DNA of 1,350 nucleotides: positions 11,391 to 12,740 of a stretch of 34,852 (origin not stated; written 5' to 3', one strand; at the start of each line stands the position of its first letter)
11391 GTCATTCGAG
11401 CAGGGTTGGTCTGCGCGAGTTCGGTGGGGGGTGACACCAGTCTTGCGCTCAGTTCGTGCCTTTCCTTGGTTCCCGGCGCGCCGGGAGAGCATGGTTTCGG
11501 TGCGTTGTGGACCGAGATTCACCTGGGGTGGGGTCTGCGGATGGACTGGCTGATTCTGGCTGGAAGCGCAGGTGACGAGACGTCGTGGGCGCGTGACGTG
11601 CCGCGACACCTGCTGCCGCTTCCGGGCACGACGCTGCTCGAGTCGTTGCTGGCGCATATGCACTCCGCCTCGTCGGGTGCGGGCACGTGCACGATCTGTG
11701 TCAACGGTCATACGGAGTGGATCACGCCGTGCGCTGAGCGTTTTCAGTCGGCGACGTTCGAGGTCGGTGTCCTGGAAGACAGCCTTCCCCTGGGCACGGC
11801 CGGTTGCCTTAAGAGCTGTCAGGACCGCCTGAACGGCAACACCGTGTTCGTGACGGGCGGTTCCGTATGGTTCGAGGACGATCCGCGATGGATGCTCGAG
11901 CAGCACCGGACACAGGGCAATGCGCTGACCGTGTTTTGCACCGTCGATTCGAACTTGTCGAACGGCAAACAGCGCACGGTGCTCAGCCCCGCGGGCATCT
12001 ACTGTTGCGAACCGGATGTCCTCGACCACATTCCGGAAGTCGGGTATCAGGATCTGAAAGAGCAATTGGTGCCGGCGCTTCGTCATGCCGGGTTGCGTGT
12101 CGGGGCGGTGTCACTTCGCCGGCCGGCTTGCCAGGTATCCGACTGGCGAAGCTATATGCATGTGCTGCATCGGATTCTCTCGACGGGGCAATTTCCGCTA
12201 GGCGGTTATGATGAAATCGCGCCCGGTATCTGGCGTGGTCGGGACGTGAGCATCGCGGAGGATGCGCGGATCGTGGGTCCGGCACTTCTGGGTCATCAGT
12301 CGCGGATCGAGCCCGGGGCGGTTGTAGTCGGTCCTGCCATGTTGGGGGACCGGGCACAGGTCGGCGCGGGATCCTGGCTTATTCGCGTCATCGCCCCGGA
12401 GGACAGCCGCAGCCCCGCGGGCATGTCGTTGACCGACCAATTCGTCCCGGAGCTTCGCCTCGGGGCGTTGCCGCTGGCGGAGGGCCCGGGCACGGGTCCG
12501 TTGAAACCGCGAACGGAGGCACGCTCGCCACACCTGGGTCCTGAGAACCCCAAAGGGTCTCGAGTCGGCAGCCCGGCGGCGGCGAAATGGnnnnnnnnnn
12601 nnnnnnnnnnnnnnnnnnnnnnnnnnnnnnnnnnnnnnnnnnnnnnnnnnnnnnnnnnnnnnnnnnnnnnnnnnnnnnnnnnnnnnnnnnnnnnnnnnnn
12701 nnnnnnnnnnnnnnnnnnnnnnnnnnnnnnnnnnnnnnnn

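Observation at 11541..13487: Exosortase fused to a catalytically degenerate sugar-nucleotidyltransferase/LbH domain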

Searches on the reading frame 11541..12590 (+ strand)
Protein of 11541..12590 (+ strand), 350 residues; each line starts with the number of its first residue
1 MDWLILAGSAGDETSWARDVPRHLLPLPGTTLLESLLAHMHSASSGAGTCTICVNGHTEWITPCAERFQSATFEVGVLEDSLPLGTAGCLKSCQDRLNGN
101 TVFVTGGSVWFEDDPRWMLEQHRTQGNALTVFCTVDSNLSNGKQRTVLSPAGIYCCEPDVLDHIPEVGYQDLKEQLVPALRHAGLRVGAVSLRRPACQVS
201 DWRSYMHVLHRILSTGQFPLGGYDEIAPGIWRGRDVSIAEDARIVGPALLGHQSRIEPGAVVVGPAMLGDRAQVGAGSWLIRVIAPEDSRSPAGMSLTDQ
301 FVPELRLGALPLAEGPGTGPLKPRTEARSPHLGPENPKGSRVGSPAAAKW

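Call 12: search_solved_structures(query=window:11541-12590:+, max_evalue=1, show_alignments=3)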
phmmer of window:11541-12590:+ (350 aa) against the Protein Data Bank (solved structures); distinct sequences matched with E-value up to 1: 30.
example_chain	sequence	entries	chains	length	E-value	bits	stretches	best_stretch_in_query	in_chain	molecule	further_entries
8x7s_B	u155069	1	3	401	3.1e-13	52.8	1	151-302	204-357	UTP--glucose-1-phosphate uridylyltransferase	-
8yre_D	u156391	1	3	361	0.0036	19.7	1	46-134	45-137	Mannose-1-phosphate guanylyltransferase 1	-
3twd_A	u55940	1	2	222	0.0039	19.5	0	230-274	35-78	Bifunctional protein glmU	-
7x8j_A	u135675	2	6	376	0.0042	19.5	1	46-134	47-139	Mannose-1-phosphate guanylyltransferase 1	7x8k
4aa7_A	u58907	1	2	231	0.0046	19.3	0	230-274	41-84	BIFUNCTIONAL PROTEIN GLMU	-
6jq8_A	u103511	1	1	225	0.011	18.1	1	2-121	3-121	Putative 6-deoxy-D-mannoheptose pathway protein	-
3r8y_A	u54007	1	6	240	0.016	17.5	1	243-290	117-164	2,3,4,5-tetrahydropyridine-2,6-dicarboxylate N-acetyltransferase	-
5xhw_A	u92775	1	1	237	0.021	17.2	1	2-121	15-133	Putative 6-deoxy-D-mannoheptose pathway protein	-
5vmk_A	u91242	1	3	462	0.03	16.6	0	236-281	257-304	Bifunctional protein GlmU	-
1thj_A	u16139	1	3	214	0.037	16.4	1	229-301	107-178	CARBONIC ANHYDRASE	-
3otz_A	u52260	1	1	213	0.041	16.2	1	229-301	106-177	Carbonic anhydrase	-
3ow5_A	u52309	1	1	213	0.041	16.2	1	229-301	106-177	Carbonic anhydrase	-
3oup_A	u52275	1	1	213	0.041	16.2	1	229-301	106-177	Carbonic anhydrase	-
3otm_A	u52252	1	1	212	0.041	16.2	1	229-301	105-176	Carbonic anhydrase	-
3ou9_A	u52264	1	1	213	0.042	16.2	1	229-301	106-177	Carbonic anhydrase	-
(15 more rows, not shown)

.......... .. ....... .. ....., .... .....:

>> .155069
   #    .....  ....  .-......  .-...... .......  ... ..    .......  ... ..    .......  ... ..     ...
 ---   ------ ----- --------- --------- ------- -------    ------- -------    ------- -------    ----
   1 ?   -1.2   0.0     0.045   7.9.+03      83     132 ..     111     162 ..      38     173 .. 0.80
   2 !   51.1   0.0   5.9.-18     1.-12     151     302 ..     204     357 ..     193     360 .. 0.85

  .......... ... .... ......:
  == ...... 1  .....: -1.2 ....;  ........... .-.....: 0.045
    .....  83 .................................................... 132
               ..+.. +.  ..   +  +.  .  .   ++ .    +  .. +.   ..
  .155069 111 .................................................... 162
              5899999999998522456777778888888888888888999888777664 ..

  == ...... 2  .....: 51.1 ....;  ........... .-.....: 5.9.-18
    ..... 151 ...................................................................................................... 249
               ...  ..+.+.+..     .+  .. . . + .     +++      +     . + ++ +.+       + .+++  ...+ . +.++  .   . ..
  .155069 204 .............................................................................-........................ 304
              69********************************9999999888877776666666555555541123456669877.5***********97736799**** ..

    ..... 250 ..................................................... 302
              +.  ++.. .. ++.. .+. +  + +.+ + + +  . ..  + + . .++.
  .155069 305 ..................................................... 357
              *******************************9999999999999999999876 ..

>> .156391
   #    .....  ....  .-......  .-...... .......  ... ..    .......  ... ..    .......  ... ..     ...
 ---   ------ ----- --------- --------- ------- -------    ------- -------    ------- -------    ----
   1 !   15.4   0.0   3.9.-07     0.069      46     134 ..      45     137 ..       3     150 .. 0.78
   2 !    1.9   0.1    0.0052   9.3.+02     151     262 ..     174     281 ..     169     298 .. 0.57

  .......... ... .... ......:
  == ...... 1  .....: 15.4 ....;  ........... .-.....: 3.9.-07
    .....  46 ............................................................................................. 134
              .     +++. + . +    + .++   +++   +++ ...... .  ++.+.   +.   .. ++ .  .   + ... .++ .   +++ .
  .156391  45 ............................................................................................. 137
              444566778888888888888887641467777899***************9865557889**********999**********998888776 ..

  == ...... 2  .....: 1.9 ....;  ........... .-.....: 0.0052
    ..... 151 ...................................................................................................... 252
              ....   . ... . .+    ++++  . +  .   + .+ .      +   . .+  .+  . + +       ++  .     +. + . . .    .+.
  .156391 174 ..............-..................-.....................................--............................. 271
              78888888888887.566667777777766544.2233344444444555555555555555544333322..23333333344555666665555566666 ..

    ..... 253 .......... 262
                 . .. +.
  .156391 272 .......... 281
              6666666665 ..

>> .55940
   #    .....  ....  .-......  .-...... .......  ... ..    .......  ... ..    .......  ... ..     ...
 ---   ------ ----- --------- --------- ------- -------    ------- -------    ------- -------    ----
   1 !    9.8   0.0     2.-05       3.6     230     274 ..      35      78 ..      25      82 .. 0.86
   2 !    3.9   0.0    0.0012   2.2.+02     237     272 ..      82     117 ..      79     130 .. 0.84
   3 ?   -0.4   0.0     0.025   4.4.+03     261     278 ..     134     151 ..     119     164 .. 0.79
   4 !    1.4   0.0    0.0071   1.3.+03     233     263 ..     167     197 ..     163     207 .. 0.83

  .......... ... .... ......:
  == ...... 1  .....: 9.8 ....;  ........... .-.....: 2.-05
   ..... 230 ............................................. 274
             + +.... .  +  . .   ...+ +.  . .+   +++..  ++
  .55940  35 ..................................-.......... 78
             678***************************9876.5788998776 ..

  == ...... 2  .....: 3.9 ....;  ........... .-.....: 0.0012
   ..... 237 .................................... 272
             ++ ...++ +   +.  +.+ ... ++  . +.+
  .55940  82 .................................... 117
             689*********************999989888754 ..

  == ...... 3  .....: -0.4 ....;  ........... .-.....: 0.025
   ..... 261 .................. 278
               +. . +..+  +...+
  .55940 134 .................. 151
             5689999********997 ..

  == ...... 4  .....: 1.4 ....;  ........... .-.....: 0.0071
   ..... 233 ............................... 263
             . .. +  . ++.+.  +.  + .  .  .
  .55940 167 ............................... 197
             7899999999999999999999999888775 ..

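Call 18: search_solved_structures(query=A1, max_evalue=0.01, show_alignments=4)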
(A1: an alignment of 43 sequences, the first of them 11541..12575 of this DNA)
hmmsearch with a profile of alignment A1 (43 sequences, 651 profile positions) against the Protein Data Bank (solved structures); distinct sequences matched with E-value up to 0.01: 84 (the best 60 are shown).
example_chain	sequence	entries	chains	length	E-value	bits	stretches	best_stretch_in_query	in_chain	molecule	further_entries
8x7s_B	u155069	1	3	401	6.9e-31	110.7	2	157-318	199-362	UTP--glucose-1-phosphate uridylyltransferase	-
7whr_B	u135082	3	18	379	1.2e-19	73.6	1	10-314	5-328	Nucleotidyl transferase family protein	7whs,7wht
7x8j_A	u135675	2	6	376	5.1e-18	68.2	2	14-148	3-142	Mannose-1-phosphate guanylyltransferase 1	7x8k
8yre_D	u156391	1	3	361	8.7e-18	67.5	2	14-148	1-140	Mannose-1-phosphate guanylyltransferase 1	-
7d72_K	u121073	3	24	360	9.5e-15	57.4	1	14-308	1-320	Mannose-1-phosphate guanyltransferase beta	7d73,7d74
5xhw_A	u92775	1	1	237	6.2e-14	54.7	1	5-133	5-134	Putative 6-deoxy-D-mannoheptose pathway protein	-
5b04_I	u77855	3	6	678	1.1e-13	53.9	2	11-149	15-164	Probable translation initiation factor eIF-2B subunit epsilon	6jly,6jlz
6jq8_A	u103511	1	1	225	1.6e-13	53.4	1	14-133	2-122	Putative 6-deoxy-D-mannoheptose pathway protein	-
6i3m_G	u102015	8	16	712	1.8e-11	46.6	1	7-147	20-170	Translation initiation factor eIF-2B subunit epsilon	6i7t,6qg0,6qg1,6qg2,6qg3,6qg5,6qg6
9y3p_A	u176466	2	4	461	1e-09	40.8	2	16-137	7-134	Translation initiation factor eIF2B subunit epsilon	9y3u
5vmk_A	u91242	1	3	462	1.6e-09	40.1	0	260-311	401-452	Bifunctional protein GlmU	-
7d72_A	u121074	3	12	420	2.5e-09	39.5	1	15-138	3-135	Mannose-1-phosphate guanyltransferase alpha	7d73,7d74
6caj_B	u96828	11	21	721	3.5e-09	39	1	16-136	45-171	Translation initiation factor eIF-2B subunit epsilon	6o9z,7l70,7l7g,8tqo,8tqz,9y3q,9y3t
6ezo_I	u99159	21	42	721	3.5e-09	39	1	16-136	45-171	Human eukaryotic initiation factor EIF2B epsilon subunits | Translation initiation factor eIF-2B subunit epsilon | Translation initiation factor eIF2B subunit e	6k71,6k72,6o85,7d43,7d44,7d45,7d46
6o81_A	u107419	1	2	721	3.5e-09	39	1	16-136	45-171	Translation initiation factor eIF-2B subunit epsilon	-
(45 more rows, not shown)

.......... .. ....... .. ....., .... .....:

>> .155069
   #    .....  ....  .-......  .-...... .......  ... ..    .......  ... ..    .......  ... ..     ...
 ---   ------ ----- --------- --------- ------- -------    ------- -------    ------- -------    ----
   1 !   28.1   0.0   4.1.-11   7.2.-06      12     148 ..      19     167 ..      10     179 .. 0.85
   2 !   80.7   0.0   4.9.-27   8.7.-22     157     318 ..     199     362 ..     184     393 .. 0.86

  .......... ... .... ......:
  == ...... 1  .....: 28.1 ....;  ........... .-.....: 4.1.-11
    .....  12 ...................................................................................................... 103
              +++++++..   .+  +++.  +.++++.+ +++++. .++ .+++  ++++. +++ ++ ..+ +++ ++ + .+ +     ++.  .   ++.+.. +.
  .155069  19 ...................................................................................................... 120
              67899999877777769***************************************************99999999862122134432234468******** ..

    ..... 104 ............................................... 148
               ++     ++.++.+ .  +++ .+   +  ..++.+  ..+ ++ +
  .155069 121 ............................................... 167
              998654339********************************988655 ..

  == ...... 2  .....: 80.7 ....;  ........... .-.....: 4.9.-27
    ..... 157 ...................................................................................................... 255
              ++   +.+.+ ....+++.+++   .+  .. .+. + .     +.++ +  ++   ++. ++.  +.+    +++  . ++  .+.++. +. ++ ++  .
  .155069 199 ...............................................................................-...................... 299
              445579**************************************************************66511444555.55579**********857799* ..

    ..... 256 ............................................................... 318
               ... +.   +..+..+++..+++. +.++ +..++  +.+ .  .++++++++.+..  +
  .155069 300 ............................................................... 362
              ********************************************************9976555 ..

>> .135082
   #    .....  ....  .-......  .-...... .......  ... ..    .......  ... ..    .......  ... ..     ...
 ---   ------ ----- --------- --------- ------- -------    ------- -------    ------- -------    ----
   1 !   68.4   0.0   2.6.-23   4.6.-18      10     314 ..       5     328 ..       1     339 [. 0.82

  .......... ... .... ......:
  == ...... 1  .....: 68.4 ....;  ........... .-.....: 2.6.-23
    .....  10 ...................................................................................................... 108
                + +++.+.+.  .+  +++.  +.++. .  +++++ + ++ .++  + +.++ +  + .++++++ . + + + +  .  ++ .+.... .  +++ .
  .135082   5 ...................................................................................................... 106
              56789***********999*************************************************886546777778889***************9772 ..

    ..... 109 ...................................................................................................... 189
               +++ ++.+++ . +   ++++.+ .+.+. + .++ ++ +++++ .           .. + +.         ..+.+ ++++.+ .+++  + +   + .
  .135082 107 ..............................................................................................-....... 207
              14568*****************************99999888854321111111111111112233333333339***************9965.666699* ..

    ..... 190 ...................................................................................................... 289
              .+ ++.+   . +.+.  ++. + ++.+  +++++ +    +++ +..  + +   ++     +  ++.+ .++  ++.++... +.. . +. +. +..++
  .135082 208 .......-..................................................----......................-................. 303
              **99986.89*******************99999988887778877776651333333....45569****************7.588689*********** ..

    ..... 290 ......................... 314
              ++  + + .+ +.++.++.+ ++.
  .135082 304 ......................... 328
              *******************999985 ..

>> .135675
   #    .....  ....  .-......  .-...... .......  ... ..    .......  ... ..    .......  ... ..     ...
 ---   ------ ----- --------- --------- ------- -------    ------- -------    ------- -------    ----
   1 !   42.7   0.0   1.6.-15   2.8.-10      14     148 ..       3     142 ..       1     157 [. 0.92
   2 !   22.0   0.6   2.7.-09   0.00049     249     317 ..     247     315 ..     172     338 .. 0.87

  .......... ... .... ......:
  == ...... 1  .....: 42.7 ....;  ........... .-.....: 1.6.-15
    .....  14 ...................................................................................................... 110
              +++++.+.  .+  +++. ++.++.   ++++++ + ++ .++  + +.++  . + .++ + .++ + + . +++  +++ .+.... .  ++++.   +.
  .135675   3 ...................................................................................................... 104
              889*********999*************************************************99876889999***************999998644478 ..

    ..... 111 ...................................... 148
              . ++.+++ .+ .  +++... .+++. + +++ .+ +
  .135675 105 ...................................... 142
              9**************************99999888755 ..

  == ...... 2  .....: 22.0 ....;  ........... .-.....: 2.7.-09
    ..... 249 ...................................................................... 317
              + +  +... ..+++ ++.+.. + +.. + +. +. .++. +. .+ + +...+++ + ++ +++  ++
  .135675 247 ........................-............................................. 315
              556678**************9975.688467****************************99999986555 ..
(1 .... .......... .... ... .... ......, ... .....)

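Call 23: find_related_loci(query=A1, collection=genome_contigs, flank=10000)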
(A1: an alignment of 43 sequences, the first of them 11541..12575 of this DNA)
Query A1 (345 aa) in genome_contigs; peptide patterns used: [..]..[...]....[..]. (x = any residue, [..] = any of these).
129 stretches matched a pattern; 92 encode a relative of the query (tblastn E <= 1e-3); the best 80 are kept; 80 distinct loci.
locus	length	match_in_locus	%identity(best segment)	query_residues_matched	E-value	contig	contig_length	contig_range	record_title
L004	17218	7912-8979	64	1-343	2e-137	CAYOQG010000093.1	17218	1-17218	MAG TPA_asm: uncultured Phycisphaeraceae bacterium isolate SRP323688_co1_276 genome assembly, contig: NODE_5364_length_1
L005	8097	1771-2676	58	1-304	1e-115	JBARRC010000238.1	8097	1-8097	MAG: Phycisphaerae bacterium isolate MFD13433_ilm_asm_bin31 k127_110667, whole genome shotgun sequence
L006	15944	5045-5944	53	1-302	2e-104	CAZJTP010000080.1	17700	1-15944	MAG TPA_asm: uncultured Phycisphaeraceae bacterium isolate binchicken_co116_291 genome assembly, contig: NODE_3134_lengt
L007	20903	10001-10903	53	1-303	4e-101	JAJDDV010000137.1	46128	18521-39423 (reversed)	MAG: Phycisphaerae bacterium isolate OFTM174 OFTM174_136, whole genome shotgun sequence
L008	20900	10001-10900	53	1-302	9e-97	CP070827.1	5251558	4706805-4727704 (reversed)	MAG: Phycisphaerales bacterium isolate bin11 chromosome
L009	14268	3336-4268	52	2-316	7e-97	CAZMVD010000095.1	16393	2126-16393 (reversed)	MAG TPA_asm: uncultured Phycisphaeraceae bacterium isolate SRP193661_co2_155 genome assembly, contig: NODE_3047_length_1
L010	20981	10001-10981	48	1-331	1e-96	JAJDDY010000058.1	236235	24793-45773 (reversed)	MAG: Phycisphaerae bacterium isolate OFTM250 OFTM250_57, whole genome shotgun sequence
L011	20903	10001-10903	56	1-302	6e-96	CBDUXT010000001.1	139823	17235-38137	MAG TPA_asm: uncultured bacterium isolate SRR22302371_binner23_Refined_2 genome assembly, contig: ERZ26661859.20, whole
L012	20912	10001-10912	50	1-304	1e-91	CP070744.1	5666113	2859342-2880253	MAG: Phycisphaerales bacterium isolate bin37 chromosome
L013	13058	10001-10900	46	2-303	2e-90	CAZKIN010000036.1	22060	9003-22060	MAG TPA_asm: uncultured Phycisphaeraceae bacterium isolate binchicken_co199_83 genome assembly, contig: NODE_1797_length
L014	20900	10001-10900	48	2-303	2e-90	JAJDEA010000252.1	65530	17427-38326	MAG: Phycisphaerae bacterium isolate OFTM303 OFTM303_251, whole genome shotgun sequence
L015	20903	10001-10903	49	1-302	3e-89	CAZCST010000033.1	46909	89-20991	MAG TPA_asm: uncultured Phycisphaera sp. isolate binchicken_co200_315 genome assembly, contig: k141_1333683, whole genom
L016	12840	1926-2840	48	4-310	3e-84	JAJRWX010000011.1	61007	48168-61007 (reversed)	MAG: Planctomycetota bacterium isolate Dive96_bin2.90 k141_297721, whole genome shotgun sequence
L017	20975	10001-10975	45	2-339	3e-84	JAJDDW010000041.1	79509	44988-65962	MAG: Phycisphaerae bacterium isolate OFTM182 OFTM182_40, whole genome shotgun sequence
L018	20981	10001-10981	45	1-330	8e-84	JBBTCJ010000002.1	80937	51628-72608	MAG: Planctomycetota bacterium isolate H52-bin107_1 H52_bin107_1_000000000002, whole genome shotgun sequence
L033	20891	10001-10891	28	4-278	3e-29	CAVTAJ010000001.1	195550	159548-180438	MAG: Nitrospirota bacterium isolate MFD04651.bin.2.58 genome assembly, contig: contig_10759, whole genome shotgun sequen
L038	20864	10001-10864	27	1-291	4e-26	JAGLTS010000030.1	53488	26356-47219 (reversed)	MAG: Phycisphaerales bacterium isolate RS_11_12 ZL20.bin.12.fa_30, whole genome shotgun sequence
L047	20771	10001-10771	31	73-309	3e-24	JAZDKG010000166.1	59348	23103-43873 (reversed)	MAG: Planctomycetota bacterium isolate MEGAHIT-group-0.522 k141_17510395, whole genome shotgun sequence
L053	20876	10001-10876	30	28-275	1e-22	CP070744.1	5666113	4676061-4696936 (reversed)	MAG: Phycisphaerales bacterium isolate bin37 chromosome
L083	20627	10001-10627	26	98-340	1e-12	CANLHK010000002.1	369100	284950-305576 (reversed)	MAG: Planctomycetaceae bacterium isolate TH-Jun18-6 genome assembly, contig: TH-Jun18-C3, whole genome shotgun sequence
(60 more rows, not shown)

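Call 25: predict_structure(alignment_id=A1)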
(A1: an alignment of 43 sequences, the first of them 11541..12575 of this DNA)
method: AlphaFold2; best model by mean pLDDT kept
length: 345 residues; sequences in the alignment: 43
mean_pLDDT: 89.2   pTM: 0.83
mean pLDDT of the five models: 89.2, 87.6, 87.0, 86.8, 86.1
residues with pLDDT >= 90: 270; 70-90: 32; 50-70: 13; < 50: 30
segments of 3 or more residues with pLDDT < 50: 307-321, 334-336, 338-344
pLDDT, mean of each block of 10 residues (from residue 1): 91 81 95 97 90 94 95 95 92 95 97 97 98 89 84 98 95 96 98 96 97 95 97 98 98 98 98 98 97 97 66 46 51 47 41
secondary structure, 60 per line:
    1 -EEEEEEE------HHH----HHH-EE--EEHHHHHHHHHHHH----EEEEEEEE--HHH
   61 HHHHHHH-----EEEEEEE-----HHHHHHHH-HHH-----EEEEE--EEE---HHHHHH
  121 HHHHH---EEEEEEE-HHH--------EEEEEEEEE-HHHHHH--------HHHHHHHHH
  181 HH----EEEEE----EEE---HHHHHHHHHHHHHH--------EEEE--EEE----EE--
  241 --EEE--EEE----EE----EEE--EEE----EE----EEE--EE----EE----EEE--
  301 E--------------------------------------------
elements in order: E2-8 H32-43 E48-55 H58-67 E73-79 H85-92 E102-106 E109-111 H115-125 E129-135 E148-156 H158-163 H172-182 E187-191 E196-198 H202-215 E224-227 E230-232 E243-245 E248-250 E261-263 E266-268 E279-281 E296-298
